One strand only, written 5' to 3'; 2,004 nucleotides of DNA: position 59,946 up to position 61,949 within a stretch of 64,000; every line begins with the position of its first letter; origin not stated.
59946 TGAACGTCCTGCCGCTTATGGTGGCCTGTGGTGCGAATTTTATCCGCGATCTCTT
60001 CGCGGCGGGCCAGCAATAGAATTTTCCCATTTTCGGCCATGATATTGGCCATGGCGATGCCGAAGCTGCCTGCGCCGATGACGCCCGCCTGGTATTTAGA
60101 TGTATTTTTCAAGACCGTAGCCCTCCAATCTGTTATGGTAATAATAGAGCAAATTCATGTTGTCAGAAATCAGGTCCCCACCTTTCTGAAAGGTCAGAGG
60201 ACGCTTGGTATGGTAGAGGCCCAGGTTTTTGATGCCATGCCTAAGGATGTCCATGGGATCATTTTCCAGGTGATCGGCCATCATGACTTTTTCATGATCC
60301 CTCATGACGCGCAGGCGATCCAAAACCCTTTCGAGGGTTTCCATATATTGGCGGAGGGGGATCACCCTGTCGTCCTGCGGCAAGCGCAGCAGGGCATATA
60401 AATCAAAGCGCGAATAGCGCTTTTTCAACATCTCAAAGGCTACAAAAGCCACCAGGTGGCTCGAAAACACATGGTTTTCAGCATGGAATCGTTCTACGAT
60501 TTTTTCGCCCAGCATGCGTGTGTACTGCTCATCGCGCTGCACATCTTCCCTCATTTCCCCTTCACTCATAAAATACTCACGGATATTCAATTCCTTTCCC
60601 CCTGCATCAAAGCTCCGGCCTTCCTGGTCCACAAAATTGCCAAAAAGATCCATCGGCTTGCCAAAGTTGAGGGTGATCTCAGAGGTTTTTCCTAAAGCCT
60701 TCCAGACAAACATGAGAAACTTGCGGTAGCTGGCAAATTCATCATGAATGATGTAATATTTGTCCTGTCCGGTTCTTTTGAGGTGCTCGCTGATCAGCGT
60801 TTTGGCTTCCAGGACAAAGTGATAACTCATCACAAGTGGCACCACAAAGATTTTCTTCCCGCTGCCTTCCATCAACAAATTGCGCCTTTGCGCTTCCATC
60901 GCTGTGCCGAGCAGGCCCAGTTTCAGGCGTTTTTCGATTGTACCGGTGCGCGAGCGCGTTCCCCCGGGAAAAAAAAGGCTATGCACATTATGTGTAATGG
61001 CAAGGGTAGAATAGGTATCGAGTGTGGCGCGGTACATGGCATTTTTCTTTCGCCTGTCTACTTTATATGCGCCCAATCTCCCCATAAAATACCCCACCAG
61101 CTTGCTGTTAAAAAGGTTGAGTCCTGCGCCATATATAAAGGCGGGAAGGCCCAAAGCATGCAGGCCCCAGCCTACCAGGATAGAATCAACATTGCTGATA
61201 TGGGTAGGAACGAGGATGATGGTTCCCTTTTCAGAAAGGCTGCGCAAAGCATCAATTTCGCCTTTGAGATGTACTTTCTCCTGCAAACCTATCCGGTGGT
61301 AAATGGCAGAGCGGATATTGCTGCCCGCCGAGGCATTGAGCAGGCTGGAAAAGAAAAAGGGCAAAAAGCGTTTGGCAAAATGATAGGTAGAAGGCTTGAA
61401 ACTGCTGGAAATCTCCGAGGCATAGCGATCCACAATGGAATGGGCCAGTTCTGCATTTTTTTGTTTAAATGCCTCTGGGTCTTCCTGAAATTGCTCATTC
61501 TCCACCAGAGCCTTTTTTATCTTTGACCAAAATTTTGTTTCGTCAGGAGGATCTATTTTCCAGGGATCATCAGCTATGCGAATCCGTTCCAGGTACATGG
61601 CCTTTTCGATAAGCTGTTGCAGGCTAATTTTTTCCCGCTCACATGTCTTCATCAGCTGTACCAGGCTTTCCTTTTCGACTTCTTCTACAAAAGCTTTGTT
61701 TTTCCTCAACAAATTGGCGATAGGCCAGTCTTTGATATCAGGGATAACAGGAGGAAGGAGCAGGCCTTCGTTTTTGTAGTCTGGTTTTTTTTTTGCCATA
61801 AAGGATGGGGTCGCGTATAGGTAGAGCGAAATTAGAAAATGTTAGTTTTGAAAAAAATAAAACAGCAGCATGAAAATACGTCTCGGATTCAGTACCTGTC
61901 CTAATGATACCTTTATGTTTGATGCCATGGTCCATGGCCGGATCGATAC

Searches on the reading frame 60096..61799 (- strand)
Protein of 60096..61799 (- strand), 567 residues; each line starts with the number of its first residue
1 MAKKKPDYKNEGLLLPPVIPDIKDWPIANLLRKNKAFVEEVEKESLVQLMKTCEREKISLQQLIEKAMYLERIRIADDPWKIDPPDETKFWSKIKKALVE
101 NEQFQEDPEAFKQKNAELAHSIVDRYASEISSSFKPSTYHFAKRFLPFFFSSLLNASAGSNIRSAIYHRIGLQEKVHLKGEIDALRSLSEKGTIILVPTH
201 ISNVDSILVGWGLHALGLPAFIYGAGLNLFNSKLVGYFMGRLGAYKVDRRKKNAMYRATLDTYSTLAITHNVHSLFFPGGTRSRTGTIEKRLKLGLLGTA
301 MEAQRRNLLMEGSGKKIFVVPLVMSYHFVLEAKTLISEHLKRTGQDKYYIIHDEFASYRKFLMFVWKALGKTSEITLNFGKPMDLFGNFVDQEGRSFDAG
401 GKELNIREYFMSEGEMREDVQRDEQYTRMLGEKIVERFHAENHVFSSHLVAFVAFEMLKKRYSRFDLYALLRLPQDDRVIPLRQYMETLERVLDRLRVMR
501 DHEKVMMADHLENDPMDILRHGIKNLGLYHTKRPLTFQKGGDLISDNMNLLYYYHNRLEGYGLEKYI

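Call 54: search_protein_families(library=pfam, proteins=[window:60096-61799:-], max_evalue=0.0001)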
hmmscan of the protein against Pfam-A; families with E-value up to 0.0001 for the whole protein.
window:60096-61799:- (567 aa): 1 family
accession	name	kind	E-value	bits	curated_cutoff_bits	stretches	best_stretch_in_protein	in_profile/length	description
PF01553.26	Acyltransferase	-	2.5e-14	53.6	23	1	186-325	8-132/132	Acyltransferase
